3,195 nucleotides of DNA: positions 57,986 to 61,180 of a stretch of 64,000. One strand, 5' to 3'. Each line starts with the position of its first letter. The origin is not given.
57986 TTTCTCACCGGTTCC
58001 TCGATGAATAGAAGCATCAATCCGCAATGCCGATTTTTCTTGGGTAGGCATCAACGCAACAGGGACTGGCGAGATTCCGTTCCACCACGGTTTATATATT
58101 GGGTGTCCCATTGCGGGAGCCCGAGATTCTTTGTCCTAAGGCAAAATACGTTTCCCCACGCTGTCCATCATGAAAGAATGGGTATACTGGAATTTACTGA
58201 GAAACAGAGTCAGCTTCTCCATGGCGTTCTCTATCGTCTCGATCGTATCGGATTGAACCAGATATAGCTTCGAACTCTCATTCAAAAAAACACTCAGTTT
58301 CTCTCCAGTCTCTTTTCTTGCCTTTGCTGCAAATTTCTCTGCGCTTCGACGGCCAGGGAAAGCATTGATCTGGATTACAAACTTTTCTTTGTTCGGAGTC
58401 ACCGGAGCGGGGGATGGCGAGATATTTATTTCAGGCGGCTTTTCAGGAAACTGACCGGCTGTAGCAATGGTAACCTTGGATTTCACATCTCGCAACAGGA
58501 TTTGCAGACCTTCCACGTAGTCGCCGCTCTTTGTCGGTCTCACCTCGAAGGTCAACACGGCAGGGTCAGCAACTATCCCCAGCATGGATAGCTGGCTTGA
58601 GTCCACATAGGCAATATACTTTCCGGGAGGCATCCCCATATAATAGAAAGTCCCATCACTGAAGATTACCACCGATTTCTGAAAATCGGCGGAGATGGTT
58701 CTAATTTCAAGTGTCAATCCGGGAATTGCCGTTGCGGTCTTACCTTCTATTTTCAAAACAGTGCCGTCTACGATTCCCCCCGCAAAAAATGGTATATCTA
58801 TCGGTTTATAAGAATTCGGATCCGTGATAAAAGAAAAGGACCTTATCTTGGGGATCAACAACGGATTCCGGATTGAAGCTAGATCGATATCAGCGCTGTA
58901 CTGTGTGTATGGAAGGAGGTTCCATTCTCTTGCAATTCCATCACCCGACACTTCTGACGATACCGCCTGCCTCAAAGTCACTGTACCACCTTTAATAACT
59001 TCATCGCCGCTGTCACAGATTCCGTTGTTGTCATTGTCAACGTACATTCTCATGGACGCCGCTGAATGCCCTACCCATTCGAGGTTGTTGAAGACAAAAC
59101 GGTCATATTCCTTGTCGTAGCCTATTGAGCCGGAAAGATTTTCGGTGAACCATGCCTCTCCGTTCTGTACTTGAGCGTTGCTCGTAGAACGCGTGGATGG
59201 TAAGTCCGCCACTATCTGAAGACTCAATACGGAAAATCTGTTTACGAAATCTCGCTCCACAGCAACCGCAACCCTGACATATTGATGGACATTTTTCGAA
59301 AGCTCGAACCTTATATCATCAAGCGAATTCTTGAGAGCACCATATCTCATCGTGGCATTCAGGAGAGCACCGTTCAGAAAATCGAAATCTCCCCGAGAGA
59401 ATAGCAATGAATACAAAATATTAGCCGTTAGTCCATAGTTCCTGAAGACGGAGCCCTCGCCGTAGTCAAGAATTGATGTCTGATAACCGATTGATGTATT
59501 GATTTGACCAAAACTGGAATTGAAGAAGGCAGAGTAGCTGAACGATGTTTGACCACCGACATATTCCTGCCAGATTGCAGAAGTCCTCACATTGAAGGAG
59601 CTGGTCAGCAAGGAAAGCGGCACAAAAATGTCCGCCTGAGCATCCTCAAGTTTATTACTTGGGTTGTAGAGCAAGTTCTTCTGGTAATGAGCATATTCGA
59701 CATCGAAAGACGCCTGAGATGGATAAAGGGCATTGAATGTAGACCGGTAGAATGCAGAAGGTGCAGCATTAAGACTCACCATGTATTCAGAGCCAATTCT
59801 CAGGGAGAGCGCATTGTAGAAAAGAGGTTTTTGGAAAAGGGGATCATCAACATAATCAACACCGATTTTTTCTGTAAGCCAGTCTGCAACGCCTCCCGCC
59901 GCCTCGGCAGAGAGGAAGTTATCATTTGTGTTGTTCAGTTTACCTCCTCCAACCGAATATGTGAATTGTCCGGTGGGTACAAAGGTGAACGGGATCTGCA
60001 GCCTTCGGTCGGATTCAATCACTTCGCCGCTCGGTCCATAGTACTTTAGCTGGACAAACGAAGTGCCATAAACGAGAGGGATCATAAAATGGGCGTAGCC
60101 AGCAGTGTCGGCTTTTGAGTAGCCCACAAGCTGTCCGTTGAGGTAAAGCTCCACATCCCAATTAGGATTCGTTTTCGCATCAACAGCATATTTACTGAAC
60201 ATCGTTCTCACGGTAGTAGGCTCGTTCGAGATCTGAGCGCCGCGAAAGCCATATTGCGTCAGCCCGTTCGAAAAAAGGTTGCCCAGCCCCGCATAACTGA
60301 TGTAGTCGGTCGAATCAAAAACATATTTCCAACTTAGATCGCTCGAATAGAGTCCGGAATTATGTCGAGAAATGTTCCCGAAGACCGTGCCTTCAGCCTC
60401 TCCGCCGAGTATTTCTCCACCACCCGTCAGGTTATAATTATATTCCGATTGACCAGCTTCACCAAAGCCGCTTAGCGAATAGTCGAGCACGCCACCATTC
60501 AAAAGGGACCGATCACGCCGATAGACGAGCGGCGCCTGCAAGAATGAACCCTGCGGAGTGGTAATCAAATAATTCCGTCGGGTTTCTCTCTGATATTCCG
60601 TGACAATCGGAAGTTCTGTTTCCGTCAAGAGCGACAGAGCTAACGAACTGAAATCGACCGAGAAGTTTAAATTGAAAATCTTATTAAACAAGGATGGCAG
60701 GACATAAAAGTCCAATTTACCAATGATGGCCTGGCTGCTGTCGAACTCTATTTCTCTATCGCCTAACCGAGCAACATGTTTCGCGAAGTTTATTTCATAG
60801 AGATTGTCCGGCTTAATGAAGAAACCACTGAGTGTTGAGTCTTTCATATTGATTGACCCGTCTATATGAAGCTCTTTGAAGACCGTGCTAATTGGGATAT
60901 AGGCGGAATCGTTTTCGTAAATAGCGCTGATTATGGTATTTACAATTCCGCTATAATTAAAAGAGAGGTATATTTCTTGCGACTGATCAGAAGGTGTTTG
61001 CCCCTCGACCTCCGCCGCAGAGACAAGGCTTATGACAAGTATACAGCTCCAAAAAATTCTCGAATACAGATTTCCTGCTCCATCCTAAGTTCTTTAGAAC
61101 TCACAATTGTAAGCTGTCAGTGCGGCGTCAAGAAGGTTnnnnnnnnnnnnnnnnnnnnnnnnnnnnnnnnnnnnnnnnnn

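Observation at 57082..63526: Candidate uncharacterised chaperone-usher-like surface-fibre system built on DUF4402 subunits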

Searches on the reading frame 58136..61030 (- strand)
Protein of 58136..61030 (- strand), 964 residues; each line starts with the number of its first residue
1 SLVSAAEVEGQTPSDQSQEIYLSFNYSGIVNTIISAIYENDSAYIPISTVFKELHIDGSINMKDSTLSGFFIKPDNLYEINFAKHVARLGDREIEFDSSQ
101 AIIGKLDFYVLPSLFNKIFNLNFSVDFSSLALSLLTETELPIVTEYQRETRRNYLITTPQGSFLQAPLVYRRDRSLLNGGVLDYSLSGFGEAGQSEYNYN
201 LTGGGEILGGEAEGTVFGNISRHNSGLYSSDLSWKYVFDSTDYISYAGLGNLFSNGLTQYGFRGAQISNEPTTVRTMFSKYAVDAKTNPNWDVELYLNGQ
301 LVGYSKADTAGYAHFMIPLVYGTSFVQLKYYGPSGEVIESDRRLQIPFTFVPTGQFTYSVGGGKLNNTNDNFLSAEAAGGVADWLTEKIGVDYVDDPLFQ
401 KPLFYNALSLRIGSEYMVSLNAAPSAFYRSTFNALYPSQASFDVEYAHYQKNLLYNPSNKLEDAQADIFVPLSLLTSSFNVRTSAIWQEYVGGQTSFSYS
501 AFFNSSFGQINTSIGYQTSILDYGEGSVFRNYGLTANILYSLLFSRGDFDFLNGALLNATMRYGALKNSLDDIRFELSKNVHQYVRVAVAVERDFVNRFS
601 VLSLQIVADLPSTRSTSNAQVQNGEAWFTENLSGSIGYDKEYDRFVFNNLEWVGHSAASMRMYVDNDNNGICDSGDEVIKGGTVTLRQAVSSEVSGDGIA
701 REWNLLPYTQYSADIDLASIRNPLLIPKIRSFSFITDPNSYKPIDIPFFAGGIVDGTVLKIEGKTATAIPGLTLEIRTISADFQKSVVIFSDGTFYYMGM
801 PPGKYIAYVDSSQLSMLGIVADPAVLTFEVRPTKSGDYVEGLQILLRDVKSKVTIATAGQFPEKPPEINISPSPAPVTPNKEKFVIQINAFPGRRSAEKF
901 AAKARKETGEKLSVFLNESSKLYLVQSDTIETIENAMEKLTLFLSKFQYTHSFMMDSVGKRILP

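Call 3: search_protein_families(library=pfam, proteins=[window:58136-60847:-], max_evalue=1)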
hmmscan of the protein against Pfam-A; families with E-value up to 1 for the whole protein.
window:58136-60847:- (903 aa): 3 families
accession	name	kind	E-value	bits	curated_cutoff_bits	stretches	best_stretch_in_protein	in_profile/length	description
PF05036.18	SPOR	-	0.0014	19.3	21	1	820-879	2-64/76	SPOR domain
PF17210.9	SdrD_B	-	0.0018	18.9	29.7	1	601-633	7-39/112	SdrD B-like domain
PF13620.12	CarboxypepD_reg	-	0.063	14.1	32.3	1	695-748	4-54/82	Carboxypeptidase regulatory-like domain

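Call 4: search_protein_families(library=ncbifam, proteins=[window:58136-60847:-], max_evalue=1)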
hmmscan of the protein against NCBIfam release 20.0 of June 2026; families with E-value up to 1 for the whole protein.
window:58136-60847:- (903 aa): 1 family
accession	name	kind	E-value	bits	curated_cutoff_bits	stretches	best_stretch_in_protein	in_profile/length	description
NF005959.0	PRK08043.1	equivalog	0.2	9.8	886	1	491-553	206-266/719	bifunctional acyl-ACP--phospholipid O-acyltransferase/long-chain-fatty-acid--ACP ligase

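Call 9: search_solved_structures(query=window:58136-61030:-, max_evalue=10, show_alignments=2)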
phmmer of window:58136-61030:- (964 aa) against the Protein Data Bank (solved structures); distinct sequences matched with E-value up to 10: 0.

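Call 11: find_homologous_proteins(query=window:58136-61030:-, max_evalue=0.001)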
Query window:58136-61030:- (964 aa): 61 proteins with E <= 0.001 among 8000 candidates.
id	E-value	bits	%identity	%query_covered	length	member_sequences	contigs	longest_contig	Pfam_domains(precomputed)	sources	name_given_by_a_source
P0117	0.0e+0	2029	100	94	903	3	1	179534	-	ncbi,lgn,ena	-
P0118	0.0e+0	1534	70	99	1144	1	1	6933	PF05036.19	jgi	jgi:SPOR domain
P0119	0.0e+0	1508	69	97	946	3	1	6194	-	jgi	jgi:hypothetical protein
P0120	0.0e+0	1488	69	99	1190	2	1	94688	-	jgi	jgi:hypothetical protein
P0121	0.0e+0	1470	73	90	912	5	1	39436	-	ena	-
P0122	0.0e+0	1467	70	95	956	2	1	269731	PF05036.19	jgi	-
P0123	0.0e+0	1457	73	91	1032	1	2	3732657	PF05036.19,PF13620.13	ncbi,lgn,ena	-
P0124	0.0e+0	1454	67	99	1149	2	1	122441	-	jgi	jgi:hypothetical protein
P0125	0.0e+0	1397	65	97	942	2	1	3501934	-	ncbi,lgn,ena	-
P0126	0.0e+0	1389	68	94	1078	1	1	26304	-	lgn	-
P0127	0.0e+0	1331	61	99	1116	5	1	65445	PF05036.19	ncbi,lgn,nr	ncbi:MAG: SPOR domain-containing protein [Bacteroidetes bacterium]|nr:SPOR domain-containing protein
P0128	0.0e+0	1330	65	93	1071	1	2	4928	-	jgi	-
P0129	0.0e+0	1291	60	98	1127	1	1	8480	PF05036.19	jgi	jgi:cell division septation protein DedD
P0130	0.0e+0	1287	59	99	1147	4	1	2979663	PF05036.19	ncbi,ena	-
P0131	0.0e+0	1266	58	98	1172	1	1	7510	PF05036.19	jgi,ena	-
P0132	0.0e+0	1251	57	99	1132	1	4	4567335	PF05036.19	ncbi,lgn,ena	ncbi:MAG TPA: SPOR domain-containing protein [Candidatus Kryptonia bacterium]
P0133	0.0e+0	1250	58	99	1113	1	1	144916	PF05036.19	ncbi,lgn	-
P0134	0.0e+0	1243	58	98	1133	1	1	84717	PF05036.19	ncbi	-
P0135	0.0e+0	1241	57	99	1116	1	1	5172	PF05036.19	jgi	jgi:SPOR domain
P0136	0.0e+0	1235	56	99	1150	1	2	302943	PF05036.19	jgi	jgi:hypothetical protein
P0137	0.0e+0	1227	60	93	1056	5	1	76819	PF05036.19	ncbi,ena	-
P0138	0.0e+0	1224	57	98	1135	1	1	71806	PF05036.19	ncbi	-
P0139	0.0e+0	1215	55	99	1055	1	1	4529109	PF05036.19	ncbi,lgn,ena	-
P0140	0.0e+0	1209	59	93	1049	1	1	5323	PF05036.19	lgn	-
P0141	0.0e+0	1197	56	98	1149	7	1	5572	PF05036.19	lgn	-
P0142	0.0e+0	1194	55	99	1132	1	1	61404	PF05036.19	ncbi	-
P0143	0.0e+0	1194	55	98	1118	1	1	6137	PF05036.19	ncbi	-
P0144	0.0e+0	1188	58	94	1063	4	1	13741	PF05036.19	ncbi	ncbi:MAG: SPOR domain-containing protein [Candidatus Kryptoniota bacterium]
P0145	0.0e+0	1188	57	95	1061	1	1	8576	PF05036.19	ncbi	-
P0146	0.0e+0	1186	55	99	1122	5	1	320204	PF05036.19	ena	-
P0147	0.0e+0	1185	59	93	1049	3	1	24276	PF05036.19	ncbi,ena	-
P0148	0.0e+0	1177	57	96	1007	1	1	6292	PF05036.19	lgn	-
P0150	0.0e+0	1155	56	93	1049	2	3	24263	PF05036.19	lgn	-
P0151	0.0e+0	1136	54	96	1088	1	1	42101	PF05036.19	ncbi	-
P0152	0.0e+0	1133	55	94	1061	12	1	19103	PF05036.19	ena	-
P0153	0.0e+0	1124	54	94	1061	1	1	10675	PF05036.19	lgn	-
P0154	0.0e+0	1112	55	92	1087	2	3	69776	PF05036.19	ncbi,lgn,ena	-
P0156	3.7e-298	1010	48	96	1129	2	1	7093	PF05036.19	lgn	-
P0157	3.7e-287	973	46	99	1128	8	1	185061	PF05036.19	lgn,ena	-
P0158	1.7e-286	971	46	97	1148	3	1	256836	PF05036.19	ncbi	ncbi:MAG: hypothetical protein ACP5MI_06165 [Candidatus Kryptoniota bacterium]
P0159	1.8e-242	825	42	97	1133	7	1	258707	PF05036.19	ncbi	-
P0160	4.0e-242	824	42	98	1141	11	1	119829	PF05036.19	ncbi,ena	-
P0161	1.4e-241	823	41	99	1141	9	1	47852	PF05036.19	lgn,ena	-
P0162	1.3e-239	816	42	95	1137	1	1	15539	PF05036.19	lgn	-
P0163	4.9e-237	808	41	94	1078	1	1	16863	PF05036.19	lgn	-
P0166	2.8e-139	484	32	90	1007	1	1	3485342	-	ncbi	ncbi:MAG: hypothetical protein BalsKO_08570 [Balneolaceae bacterium]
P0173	2.9e-64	236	25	99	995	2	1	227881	PF05036.19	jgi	-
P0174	1.2e-62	230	24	85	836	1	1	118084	PF17210.10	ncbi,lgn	-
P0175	3.0e-37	146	22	82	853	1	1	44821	PF13620.13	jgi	jgi:hypothetical protein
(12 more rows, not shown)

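Call 19: search_solved_structures(query=A2, max_evalue=10, show_alignments=3)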
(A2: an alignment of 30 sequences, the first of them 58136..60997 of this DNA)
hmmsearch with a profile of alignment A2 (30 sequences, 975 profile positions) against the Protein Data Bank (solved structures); distinct sequences matched with E-value up to 10: 7.
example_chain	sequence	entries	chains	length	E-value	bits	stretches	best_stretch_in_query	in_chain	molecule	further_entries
9c7v_B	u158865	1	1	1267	0.16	12.9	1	758-821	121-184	BOS complex subunit NOMO2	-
1x60_A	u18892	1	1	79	0.17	12.8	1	886-945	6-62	Sporulation-specific N-acetylmuramoyl-L-alanine amidase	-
5zab_A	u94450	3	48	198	1.4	9.8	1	660-702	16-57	Aequorin-2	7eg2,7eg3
6tgf_F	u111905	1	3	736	1.6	9.7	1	215-266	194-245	Exopolysaccharide biosynthesis protein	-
1ej3_A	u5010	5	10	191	1.6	9.7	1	660-702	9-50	AEQUORIN | Aequorin 2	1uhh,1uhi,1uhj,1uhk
7ufu_A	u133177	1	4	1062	3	8.8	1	760-809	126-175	Alpha-mannosidase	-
7ufr_A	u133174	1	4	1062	3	8.8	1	760-809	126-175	Alpha-mannosidase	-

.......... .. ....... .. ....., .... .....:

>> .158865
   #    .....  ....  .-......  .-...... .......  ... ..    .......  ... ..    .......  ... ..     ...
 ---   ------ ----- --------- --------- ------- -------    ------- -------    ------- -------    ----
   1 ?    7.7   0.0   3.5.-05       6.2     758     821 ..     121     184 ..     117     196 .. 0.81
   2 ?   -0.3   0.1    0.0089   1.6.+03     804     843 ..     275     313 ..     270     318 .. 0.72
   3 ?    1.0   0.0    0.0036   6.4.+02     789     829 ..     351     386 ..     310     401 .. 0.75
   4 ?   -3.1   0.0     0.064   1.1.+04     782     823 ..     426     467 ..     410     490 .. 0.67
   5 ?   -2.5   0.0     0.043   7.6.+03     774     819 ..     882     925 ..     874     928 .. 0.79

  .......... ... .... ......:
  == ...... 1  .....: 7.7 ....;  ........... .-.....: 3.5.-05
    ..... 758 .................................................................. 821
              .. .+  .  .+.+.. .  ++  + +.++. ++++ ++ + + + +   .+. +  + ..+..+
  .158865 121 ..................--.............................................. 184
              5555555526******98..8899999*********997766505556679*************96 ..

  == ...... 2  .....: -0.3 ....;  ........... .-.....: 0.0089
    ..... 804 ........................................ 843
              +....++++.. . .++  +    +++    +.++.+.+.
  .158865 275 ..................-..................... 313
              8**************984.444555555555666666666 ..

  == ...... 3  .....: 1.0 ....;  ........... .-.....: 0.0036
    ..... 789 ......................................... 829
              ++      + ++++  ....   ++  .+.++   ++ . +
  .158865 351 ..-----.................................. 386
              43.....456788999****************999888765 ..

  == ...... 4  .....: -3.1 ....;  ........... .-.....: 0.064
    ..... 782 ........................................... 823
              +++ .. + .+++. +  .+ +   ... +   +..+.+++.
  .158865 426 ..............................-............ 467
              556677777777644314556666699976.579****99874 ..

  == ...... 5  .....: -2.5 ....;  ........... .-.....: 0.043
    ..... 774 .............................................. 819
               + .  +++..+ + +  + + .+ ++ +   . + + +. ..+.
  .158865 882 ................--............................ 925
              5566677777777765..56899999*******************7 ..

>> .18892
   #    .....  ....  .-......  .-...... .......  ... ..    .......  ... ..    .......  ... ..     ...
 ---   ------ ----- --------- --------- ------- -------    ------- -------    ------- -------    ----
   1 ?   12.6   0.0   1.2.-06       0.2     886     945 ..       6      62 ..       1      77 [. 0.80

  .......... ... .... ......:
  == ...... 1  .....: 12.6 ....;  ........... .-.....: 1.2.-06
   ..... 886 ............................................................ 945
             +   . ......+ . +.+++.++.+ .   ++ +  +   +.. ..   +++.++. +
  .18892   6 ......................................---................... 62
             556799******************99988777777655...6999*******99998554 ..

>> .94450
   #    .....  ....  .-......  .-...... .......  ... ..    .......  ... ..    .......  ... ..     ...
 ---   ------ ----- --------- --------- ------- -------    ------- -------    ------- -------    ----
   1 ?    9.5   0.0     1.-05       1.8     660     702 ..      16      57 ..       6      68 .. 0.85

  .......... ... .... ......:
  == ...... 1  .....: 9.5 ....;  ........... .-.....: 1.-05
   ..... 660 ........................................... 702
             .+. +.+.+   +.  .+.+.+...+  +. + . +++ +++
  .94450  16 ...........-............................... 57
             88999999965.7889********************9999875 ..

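Call 27: find_encoding_contigs(protein=P0117, flank=10000, max_places=2)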
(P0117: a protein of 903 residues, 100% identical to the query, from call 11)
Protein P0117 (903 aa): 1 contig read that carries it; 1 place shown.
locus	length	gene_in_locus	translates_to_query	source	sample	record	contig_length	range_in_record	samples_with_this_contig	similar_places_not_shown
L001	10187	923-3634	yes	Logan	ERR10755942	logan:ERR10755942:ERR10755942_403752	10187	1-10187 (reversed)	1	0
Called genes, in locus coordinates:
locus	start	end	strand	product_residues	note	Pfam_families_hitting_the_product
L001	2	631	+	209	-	?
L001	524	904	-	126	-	-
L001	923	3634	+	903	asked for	-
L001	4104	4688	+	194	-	-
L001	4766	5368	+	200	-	-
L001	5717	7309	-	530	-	PF02225:PA (weak), PF04389:Peptidase_M28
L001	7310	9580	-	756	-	PF00390:malic, PF03949:Malic_M, PF01515:PTA_PTB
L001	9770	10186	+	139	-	?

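Call 28: find_encoding_contigs(protein=P0166, flank=8000, max_places=2)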
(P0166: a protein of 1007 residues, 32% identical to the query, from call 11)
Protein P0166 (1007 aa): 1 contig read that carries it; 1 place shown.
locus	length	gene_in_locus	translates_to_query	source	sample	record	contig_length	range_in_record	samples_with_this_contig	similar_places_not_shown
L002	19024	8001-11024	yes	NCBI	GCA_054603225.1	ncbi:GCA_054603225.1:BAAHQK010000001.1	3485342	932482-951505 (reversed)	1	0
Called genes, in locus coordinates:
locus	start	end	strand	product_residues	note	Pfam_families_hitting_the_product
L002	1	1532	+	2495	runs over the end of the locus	PF10102:DUF2341 (faint), PF13385:Laminin_G_3, PF09134:Invasin_D3, PF18962:Por_Secre_tail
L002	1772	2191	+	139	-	-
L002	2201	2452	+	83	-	-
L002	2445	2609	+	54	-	-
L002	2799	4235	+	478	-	PF16241:DUF4900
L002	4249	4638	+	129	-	-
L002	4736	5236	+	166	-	PF14352:DUF4402 (faint)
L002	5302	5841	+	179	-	-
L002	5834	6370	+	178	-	-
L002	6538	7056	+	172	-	-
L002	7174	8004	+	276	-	-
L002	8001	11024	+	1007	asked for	-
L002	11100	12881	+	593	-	PF14842:FliG_N (faint), PF14841:FliG_M, PF01706:FliG_C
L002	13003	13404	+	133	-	PF13181:TPR_8 (faint)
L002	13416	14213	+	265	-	PF01618:MotA_ExbB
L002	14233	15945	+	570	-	PF13677:MotB_plug (weak), PF00691:OmpA, PF05036:SPOR (weak)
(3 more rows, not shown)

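Call 29: find_encoding_contigs(protein=P0175, flank=8000, max_places=2)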
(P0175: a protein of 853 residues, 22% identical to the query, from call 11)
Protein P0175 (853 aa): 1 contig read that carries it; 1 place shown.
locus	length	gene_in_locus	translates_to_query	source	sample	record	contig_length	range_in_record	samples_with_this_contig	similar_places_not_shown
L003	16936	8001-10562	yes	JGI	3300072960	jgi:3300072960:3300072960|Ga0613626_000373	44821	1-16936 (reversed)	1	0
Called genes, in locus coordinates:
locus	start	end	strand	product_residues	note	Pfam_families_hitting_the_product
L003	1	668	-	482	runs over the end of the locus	PF00939:Na_sulph_symp, PF03600:CitMHS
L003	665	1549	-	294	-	PF13428:TPR_14 (faint), PF14559:TPR_19 (faint), PF00515:TPR_1 (faint), PF07719:TPR_2 (faint), PF13371:TPR_9 (faint), PF13414:TPR_11 (faint), PF13424:TPR_12 (faint), PF13432:TPR_16, +1 more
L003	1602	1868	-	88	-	-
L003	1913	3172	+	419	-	PF02518:HATPase_c, PF00072:Response_reg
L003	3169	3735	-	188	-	PF00881:Nitroreductase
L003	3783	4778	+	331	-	PF08545:ACP_syn_III, PF08541:ACP_syn_III_C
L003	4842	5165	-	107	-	-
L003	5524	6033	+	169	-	-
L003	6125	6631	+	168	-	PF14352:DUF4402 (weak)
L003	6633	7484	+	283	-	-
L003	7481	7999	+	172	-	-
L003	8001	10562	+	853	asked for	PF13620:CarboxypepD_reg (weak)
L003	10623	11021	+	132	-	PF02261:Asp_decarbox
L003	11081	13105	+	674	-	PF00456:Transketolase_N, PF02779:Transket_pyr, PF22613:Transketolase_C_1, PF02780:Transketolase_C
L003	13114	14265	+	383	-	PF00923:TAL_FSA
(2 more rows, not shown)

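Call 30: find_encoding_contigs(protein=P0174, flank=8000, max_places=2)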
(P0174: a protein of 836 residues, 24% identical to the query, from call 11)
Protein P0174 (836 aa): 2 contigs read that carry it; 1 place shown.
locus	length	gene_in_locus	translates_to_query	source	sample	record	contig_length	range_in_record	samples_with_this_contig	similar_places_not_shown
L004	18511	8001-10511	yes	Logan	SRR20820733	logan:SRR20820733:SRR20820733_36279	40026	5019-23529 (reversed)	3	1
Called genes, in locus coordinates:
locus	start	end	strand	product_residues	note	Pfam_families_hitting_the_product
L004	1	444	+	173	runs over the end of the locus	PF14352:DUF4402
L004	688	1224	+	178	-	PF14352:DUF4402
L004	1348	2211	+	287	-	-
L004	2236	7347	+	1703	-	PF23759:GBD_T9SS_assoc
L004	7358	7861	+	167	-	PF14352:DUF4402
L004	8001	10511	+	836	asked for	PF17210:SdrD_B (faint)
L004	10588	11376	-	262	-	PF14268:YoaP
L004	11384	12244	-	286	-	PF12833:HTH_18, PF00165:HTH_AraC, PF06445:GyrI-like, PF14526:Cass2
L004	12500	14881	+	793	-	PF18962:Por_Secre_tail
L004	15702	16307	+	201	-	-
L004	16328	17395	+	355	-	PF00196:GerE, PF08281:Sigma70_r4_2 (weak)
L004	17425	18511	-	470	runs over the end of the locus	PF02310:B12-binding, PF04055:Radical_SAM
